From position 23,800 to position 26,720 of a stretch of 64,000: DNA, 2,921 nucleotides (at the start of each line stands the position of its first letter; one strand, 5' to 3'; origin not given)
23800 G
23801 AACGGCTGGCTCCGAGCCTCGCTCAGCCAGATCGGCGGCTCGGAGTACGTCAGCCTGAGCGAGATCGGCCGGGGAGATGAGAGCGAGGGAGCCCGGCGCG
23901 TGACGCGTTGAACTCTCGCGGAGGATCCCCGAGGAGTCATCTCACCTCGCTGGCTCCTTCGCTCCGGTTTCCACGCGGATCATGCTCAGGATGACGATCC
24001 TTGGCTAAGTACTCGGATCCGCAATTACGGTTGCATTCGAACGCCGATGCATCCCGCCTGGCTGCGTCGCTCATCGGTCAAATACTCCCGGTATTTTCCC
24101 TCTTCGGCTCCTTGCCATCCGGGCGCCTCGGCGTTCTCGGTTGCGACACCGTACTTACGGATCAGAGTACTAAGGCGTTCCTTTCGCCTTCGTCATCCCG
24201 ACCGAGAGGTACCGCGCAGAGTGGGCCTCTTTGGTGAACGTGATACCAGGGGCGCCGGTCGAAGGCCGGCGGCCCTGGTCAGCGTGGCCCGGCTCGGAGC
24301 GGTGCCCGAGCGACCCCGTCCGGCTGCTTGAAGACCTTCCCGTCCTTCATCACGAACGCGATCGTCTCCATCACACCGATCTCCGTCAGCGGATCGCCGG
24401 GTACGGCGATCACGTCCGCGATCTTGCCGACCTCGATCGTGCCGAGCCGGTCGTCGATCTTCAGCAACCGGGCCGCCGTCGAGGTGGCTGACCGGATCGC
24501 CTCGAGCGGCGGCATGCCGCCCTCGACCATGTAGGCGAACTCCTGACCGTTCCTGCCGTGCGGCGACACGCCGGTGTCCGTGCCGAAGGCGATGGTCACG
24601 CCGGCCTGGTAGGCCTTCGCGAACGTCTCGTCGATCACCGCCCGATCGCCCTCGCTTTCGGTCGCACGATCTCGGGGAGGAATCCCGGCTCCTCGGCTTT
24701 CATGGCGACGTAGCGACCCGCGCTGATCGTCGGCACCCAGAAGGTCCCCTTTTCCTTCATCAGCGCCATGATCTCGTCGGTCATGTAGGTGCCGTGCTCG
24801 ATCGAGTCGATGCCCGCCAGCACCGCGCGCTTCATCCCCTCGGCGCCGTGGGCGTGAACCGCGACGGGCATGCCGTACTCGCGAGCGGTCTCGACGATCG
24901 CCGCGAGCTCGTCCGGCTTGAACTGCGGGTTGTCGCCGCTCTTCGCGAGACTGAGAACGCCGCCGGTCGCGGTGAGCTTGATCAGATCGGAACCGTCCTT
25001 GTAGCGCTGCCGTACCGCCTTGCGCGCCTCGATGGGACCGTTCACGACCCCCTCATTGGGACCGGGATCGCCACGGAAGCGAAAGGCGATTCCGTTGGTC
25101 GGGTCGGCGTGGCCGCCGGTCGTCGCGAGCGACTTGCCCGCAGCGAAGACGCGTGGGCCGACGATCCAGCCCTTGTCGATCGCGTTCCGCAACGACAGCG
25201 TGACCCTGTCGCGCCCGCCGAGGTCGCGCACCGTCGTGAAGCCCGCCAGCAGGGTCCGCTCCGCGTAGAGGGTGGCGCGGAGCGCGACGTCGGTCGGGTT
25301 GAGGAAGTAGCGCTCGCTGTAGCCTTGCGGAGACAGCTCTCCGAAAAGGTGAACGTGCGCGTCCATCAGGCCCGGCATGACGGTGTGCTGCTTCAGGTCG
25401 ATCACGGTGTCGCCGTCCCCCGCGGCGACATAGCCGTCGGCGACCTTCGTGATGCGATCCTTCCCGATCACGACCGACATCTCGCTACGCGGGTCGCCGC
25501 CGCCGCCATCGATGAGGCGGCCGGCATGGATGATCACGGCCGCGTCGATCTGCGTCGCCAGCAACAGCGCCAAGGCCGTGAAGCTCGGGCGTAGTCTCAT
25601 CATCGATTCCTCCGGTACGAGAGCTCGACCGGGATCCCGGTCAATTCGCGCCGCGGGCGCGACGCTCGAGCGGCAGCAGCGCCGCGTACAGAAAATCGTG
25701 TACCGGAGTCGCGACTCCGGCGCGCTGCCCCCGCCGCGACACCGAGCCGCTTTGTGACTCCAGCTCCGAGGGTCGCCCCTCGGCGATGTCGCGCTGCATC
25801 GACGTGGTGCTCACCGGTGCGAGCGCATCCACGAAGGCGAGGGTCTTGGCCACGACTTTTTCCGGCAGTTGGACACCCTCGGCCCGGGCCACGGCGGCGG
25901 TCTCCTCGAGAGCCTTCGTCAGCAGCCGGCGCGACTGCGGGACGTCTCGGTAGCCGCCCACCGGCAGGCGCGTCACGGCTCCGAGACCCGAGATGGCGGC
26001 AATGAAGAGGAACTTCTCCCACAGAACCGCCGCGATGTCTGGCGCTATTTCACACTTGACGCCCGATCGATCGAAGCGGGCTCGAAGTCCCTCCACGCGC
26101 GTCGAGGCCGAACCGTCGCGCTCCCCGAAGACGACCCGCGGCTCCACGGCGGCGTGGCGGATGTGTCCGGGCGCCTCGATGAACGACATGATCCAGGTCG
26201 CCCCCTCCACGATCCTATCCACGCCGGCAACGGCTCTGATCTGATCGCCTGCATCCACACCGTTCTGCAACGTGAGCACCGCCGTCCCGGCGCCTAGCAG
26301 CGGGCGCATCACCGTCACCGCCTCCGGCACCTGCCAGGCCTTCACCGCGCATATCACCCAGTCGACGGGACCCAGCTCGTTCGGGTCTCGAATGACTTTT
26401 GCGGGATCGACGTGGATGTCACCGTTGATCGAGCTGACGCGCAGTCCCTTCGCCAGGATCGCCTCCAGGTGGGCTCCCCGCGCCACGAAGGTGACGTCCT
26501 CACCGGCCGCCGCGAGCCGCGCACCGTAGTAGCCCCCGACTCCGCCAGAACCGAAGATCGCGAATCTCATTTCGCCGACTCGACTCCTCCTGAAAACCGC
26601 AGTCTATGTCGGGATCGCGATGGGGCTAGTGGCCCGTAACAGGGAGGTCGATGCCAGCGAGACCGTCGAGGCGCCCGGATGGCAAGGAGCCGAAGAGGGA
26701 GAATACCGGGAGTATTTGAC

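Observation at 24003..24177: New interspersed element family (3 copies): 92-nt conserved core between arms that differ between copies but are self-complementary within each copy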

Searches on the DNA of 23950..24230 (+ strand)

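Call 17: search_rna_families(source=window, start=23950, end=24230, threshold=evalue, max_evalue=10)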
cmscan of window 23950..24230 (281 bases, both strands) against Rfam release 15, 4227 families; matches with E-value up to 10: 1.
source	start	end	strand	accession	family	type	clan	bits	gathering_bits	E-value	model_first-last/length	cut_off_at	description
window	23989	24064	+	RF01690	Bacillaceae-1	Gene; sRNA;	-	14.6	35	2.8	1-67/67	no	Bacillaceae-1 RNA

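Call 78: search_dna_similar(query=window:24003-24177:+, collection=plasmids, mode=distant, max_evalue=0.001, max_rows=10)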
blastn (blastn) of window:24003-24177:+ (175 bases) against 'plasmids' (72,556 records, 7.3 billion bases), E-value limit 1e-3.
No match.

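Call 79: search_dna_similar(query=window:24003-24177:+, collection=phages, mode=distant, max_evalue=0.001, max_rows=10)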
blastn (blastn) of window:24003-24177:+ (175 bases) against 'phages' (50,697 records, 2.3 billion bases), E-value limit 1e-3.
No match.

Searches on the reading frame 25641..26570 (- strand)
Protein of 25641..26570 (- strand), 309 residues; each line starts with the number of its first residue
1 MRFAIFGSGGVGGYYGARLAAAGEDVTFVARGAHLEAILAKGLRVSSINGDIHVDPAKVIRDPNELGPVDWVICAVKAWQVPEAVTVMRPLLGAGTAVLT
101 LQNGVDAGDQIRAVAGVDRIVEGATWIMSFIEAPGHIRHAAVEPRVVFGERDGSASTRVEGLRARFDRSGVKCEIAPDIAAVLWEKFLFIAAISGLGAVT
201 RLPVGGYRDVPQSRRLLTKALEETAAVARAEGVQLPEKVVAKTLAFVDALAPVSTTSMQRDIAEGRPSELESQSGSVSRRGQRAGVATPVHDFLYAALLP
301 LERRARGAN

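Call 61: find_homologous_proteins(query=window:25641-26570:-, max_evalue=1e-60)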
Query window:25641-26570:- (309 aa): 6028 proteins with E <= 1e-60 among 8000 candidates; the best 120 are listed.
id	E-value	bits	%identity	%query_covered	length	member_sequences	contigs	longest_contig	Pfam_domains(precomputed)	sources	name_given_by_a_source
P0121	4.1e-195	665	100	100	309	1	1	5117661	PF02558.23,PF08546.18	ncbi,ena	-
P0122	4.6e-163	560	85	100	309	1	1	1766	PF02558.23,PF08546.18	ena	-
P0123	7.7e-163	559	83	100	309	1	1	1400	PF02558.23,PF08546.18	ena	-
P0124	1.7e-161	555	83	100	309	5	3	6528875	PF02558.23,PF08546.18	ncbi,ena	-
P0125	2.0e-161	554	83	100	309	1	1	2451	PF02558.23,PF08546.18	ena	-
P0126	6.0e-159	546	81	100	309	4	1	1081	PF02558.23,PF08546.18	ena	-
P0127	1.5e-118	414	65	99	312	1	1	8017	PF02558.23,PF08546.18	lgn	-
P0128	4.2e-116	406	64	99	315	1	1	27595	PF02558.23,PF08546.18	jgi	jgi:2-dehydropantoate 2-reductase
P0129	2.4e-115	403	64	100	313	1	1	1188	PF02558.23,PF08546.18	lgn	-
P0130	2.3e-112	393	60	98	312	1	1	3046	PF02558.23,PF08546.18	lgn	-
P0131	4.5e-111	389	63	99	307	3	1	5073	PF02558.23,PF08546.18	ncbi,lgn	-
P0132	3.2e-110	386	62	99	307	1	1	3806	PF02558.23,PF08546.18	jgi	jgi:2-dehydropantoate 2-reductase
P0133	1.4e-108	381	60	99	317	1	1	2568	PF02558.23,PF08546.18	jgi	jgi:2-dehydropantoate 2-reductase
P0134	2.7e-108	380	59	99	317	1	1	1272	PF02558.23,PF08546.18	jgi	jgi:2-dehydropantoate 2-reductase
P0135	3.6e-108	380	60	95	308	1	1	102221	PF02558.23,PF08546.18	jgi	jgi:2-dehydropantoate 2-reductase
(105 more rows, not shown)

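Call 62: find_encoding_contigs(protein=P0124, flank=6000, max_places=4)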
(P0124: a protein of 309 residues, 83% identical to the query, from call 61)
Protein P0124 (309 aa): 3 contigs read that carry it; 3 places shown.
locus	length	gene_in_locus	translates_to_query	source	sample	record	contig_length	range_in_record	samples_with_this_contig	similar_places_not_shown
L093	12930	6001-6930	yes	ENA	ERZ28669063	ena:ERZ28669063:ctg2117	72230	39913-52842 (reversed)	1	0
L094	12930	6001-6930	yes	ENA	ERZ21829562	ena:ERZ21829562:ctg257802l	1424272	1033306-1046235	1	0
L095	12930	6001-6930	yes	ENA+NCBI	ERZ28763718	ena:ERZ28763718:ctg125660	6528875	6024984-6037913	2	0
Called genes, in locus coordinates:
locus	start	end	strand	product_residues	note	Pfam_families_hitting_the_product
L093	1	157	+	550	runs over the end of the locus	PF02554:CstA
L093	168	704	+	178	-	PF04893:Yip1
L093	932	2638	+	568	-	PF14306:PUA_2, PF01747:ATP-sulfurylase, PF01583:APS_kinase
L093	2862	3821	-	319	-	PF13384:HTH_23, PF13518:HTH_28 (weak), PF13551:HTH_29, PF13565:HTH_32, PF13358:DDE_3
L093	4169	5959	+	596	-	-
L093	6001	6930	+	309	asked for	PF02558:ApbA, PF08546:ApbA_C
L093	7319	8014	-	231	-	PF00149:Metallophos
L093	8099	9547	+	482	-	PF19295:SufBD_N, PF01458:SUFBD_core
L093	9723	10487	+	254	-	PF00005:ABC_tran, PF02463:SMC_N (faint)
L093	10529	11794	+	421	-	PF19295:SufBD_N, PF01458:SUFBD_core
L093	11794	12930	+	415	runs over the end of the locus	PF00266:Aminotran_5, PF00155:Aminotran_1_2 (weak)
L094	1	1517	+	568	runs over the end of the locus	PF14306:PUA_2, PF01747:ATP-sulfurylase, PF01583:APS_kinase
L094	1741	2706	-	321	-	PF13384:HTH_23, PF13518:HTH_28 (weak), PF13551:HTH_29, PF13565:HTH_32, PF13358:DDE_3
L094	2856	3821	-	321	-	PF13384:HTH_23, PF13518:HTH_28 (weak), PF13551:HTH_29, PF13565:HTH_32, PF13358:DDE_3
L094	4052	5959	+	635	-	-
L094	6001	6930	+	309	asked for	PF02558:ApbA, PF08546:ApbA_C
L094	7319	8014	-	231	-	PF00149:Metallophos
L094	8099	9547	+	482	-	PF19295:SufBD_N, PF01458:SUFBD_core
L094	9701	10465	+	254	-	PF00005:ABC_tran, PF02463:SMC_N (faint)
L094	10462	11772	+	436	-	PF19295:SufBD_N, PF01458:SUFBD_core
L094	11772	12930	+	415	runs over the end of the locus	PF00266:Aminotran_5, PF00155:Aminotran_1_2 (weak)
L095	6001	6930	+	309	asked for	PF02558:ApbA, PF08546:ApbA_C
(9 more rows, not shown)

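Call 63: find_encoding_contigs(protein=P0121, flank=500, max_places=2)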
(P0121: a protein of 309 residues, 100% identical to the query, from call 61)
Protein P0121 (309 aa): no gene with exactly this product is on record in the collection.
